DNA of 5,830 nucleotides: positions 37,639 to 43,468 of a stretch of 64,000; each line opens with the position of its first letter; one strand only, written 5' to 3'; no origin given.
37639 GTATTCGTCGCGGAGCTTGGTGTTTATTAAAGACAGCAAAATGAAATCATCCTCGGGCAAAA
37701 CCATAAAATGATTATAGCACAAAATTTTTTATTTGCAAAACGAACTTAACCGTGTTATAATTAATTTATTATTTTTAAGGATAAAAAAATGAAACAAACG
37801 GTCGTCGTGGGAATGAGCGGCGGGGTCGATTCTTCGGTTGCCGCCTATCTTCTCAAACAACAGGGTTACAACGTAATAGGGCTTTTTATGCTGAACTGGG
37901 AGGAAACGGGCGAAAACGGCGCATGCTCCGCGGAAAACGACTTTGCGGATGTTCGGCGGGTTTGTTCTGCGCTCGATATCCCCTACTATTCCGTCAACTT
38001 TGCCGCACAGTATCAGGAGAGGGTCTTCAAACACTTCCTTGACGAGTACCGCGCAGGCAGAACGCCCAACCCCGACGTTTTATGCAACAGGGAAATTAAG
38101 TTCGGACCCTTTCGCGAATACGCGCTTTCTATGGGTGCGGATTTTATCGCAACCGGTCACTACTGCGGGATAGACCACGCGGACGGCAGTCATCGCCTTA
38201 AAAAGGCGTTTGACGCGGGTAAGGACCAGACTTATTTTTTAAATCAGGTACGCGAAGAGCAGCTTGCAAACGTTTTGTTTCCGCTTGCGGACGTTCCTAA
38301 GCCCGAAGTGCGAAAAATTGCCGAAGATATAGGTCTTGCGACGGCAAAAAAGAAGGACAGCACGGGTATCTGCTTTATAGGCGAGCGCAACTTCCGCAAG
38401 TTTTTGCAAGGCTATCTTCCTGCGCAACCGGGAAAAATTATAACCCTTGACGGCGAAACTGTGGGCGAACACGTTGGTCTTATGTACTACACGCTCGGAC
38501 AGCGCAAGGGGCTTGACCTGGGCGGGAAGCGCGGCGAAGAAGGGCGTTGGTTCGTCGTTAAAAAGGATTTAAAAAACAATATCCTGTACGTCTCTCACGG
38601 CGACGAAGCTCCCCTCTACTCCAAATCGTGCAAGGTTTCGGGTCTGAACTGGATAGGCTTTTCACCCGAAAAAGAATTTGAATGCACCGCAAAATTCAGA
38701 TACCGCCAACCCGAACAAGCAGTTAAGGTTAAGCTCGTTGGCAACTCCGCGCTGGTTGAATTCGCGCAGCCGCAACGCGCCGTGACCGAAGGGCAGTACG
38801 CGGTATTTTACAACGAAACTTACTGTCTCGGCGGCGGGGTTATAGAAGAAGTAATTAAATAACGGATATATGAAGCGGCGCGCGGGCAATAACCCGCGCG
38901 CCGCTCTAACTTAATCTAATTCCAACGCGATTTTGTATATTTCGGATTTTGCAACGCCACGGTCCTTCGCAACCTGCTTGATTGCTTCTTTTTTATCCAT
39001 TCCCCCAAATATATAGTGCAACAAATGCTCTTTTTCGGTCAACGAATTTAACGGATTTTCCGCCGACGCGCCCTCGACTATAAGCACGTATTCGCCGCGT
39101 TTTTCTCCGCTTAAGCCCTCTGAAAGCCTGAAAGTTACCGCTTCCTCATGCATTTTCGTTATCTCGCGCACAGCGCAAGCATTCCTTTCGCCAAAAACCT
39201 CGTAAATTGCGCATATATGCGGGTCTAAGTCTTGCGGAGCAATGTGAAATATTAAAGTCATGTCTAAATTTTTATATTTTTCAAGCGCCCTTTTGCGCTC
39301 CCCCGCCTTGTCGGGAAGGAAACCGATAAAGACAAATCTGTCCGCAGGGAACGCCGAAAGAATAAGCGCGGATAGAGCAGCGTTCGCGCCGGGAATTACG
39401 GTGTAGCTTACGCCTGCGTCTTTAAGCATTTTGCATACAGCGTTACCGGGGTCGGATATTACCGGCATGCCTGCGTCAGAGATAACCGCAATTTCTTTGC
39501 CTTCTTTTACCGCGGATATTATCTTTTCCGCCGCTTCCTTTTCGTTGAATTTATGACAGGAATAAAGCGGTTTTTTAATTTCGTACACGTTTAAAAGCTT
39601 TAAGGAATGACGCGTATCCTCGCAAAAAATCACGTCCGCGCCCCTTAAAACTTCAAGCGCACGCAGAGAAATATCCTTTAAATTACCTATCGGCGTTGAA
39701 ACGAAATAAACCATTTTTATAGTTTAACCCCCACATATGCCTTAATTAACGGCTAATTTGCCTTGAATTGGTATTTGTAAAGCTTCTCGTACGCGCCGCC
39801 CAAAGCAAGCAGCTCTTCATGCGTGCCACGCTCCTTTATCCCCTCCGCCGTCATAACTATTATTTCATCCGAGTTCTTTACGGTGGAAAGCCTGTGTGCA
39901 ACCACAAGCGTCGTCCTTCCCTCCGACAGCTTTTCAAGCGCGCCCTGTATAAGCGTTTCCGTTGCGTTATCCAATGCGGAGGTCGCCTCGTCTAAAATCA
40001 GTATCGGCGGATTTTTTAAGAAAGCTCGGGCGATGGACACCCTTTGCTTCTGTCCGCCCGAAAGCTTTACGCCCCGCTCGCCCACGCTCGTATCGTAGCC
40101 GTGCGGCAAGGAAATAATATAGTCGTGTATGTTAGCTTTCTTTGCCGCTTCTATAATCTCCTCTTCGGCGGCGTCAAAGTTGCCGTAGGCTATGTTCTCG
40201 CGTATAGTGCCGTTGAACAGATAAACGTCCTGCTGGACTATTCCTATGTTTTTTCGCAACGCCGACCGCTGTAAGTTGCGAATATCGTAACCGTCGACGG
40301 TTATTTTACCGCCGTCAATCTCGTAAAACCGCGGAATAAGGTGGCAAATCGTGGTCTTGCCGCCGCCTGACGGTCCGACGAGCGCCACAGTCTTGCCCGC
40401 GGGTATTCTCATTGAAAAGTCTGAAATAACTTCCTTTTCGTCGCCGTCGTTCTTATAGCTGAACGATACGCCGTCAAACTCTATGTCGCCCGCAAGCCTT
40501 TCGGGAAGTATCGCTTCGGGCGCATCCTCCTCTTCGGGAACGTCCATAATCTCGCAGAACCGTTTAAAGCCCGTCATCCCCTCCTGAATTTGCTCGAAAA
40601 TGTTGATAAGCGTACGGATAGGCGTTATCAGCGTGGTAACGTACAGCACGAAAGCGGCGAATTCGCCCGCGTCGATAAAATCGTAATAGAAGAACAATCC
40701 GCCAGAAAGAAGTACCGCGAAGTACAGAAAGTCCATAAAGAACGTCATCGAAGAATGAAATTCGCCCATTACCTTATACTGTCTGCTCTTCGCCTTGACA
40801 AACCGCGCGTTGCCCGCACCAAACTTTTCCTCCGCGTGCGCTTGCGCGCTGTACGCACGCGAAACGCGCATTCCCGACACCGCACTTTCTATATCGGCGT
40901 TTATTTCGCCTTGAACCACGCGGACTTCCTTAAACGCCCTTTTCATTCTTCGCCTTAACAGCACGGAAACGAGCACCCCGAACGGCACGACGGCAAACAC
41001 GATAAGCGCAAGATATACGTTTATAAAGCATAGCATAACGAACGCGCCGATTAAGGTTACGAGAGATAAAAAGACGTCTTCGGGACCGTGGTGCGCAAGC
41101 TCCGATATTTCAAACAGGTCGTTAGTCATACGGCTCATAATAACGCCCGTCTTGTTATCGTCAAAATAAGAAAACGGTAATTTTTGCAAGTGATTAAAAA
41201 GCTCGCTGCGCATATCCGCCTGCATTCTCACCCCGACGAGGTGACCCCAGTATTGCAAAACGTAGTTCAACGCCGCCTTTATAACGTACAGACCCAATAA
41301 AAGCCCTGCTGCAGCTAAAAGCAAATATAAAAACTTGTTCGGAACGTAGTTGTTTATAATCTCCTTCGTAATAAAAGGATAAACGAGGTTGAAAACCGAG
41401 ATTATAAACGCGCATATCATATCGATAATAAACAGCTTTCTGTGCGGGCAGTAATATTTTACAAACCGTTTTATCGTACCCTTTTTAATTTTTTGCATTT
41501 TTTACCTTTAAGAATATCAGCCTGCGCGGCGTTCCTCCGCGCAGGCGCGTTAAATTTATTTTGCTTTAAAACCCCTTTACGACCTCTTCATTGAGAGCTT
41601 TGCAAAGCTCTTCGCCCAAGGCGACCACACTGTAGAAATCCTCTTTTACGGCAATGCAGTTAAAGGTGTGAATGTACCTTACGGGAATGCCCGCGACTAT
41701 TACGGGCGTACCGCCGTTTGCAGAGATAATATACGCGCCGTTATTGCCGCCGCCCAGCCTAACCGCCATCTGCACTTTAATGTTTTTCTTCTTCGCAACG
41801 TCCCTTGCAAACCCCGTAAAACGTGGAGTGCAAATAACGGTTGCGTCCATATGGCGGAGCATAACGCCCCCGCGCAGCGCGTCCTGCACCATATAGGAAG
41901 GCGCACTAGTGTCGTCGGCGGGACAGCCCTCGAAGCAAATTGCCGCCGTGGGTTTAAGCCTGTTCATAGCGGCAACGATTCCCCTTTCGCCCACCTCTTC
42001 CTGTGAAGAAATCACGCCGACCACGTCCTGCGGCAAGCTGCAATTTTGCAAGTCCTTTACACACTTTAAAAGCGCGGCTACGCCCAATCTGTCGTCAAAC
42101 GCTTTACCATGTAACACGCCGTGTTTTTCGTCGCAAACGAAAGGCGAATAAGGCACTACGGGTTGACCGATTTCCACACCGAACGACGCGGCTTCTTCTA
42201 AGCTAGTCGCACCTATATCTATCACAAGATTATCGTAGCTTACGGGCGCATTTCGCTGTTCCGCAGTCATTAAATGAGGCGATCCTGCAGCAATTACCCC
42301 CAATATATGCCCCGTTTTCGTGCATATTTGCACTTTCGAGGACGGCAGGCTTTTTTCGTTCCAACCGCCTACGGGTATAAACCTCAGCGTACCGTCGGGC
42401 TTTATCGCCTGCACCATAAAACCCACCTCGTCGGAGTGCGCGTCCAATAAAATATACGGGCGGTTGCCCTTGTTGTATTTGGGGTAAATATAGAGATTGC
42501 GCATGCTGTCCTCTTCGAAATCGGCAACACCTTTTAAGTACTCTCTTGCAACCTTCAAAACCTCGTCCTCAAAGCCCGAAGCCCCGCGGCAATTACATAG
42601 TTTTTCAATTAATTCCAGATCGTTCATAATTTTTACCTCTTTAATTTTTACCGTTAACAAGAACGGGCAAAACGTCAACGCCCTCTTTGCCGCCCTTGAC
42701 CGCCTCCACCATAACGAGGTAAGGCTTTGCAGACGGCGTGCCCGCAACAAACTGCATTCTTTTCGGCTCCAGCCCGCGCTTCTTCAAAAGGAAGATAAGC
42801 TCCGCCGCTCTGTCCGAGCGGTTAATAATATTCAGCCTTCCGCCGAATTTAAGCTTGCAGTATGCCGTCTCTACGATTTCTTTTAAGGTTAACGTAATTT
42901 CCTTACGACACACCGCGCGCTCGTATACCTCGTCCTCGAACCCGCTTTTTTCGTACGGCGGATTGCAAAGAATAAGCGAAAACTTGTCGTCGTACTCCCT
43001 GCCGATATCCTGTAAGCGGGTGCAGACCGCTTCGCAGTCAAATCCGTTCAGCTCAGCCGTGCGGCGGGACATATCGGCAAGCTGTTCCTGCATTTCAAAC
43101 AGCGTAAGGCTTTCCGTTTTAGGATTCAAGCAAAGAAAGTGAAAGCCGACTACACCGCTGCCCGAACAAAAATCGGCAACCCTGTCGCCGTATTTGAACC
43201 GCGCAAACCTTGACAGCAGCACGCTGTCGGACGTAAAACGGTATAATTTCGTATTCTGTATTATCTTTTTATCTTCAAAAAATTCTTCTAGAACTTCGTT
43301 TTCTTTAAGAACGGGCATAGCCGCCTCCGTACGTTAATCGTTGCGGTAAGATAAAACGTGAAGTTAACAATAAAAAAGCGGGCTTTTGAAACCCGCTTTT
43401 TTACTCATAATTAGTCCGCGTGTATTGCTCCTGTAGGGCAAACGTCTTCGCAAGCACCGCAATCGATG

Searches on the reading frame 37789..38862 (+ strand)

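Call 8: search_protein_families(library=pfam, proteins=[window:37789-38862:+])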
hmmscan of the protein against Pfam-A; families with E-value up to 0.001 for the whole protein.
window:37789-38862:+ (357 aa): 8 families
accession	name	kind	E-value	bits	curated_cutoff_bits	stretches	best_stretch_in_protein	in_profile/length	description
PF03054.22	tRNA_Me_trans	-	7.2e-81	271.1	20.6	1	4-198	2-201/202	tRNA methyl transferase HUP domain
PF20259.3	tRNA_Me_trans_M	-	2.8e-24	84.9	27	1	204-270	2-66/66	tRNA methyl transferase PRC-barrel domain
PF20258.4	tRNA_Me_trans_C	-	8.3e-23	81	20.6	1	279-352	2-77/77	Aminomethyltransferase beta-barrel domain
PF02540.23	NAD_synthase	-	1.5e-06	28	21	1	3-75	19-85/242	NAD synthase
PF02568.20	ThiI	-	2e-06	28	20.5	1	3-87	4-87/197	Thiamine biosynthesis protein (ThiI)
PF01171.26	ATP_bind_3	-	2.8e-05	24.4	27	1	5-183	2-161/182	PP-loop family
PF06508.19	QueC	-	0.00018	21.5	22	0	5-40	2-36/210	Queuosine biosynthesis protein QueC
PF00733.27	Asn_synthase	-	0.00046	20.4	21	1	5-142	20-152/354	Asparagine synthase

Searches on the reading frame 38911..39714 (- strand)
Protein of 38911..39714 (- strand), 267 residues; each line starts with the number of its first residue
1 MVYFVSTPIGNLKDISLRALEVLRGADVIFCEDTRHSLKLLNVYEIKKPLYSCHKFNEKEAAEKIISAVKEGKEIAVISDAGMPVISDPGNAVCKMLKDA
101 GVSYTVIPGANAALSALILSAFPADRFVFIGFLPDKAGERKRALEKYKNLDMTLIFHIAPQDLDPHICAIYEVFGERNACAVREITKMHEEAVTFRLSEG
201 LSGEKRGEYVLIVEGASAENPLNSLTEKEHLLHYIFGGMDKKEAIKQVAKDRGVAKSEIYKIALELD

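Call 8: search_protein_families(library=pfam, proteins=[window:38911-39714:-])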
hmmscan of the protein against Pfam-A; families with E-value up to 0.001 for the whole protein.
window:38911-39714:- (267 aa): 1 family
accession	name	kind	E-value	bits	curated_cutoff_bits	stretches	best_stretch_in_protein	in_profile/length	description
PF00590.25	TP_methylase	-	3.1e-29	102.9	27.8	1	1-199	1-210/212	Tetrapyrrole (Corrin/Porphyrin) Methylases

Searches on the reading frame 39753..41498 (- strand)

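Call 8: search_protein_families(library=pfam, proteins=[window:39753-41498:-])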
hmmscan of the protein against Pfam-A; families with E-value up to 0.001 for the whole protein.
window:39753-41498:- (581 aa): 3 families
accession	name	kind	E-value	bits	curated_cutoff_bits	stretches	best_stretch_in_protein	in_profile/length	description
PF00664.28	ABC_membrane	-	2.1e-45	156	28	1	24-293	2-273/274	ABC transporter transmembrane region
PF00005.33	ABC_tran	-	5.5e-33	114.9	25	1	359-507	2-137/137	ABC transporter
PF02463.25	SMC_N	-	2.2e-08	34.2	40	1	423-551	135-213/220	RecF/RecN/SMC N terminal domain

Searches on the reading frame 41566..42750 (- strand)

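Call 8: search_protein_families(library=pfam, proteins=[window:41566-42750:-])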
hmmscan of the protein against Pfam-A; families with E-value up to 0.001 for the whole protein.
window:41566-42750:- (394 aa): 2 families
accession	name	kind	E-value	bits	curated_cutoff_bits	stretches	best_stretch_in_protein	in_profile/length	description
PF05343.19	Peptidase_M42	-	2.2e-77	260.4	23.2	1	93-378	9-292/292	M42 glutamyl aminopeptidase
PF01546.33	Peptidase_M20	-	2.1e-07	31.5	24.6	1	199-364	9-185/206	Peptidase family M20/M25/M40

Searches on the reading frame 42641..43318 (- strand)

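Call 8: search_protein_families(library=pfam, proteins=[window:42641-43318:-])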
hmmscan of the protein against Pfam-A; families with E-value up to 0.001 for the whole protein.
window:42641-43318:- (225 aa): 2 families
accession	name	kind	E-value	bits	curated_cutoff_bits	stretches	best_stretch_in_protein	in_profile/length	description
PF05175.20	MTS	-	2.6e-12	47.1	23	1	33-169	22-143/170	Methyltransferase small domain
PF03602.21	Cons_hypoth95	-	0.00044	20.4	24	1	27-128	22-129/182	Conserved hypothetical protein 95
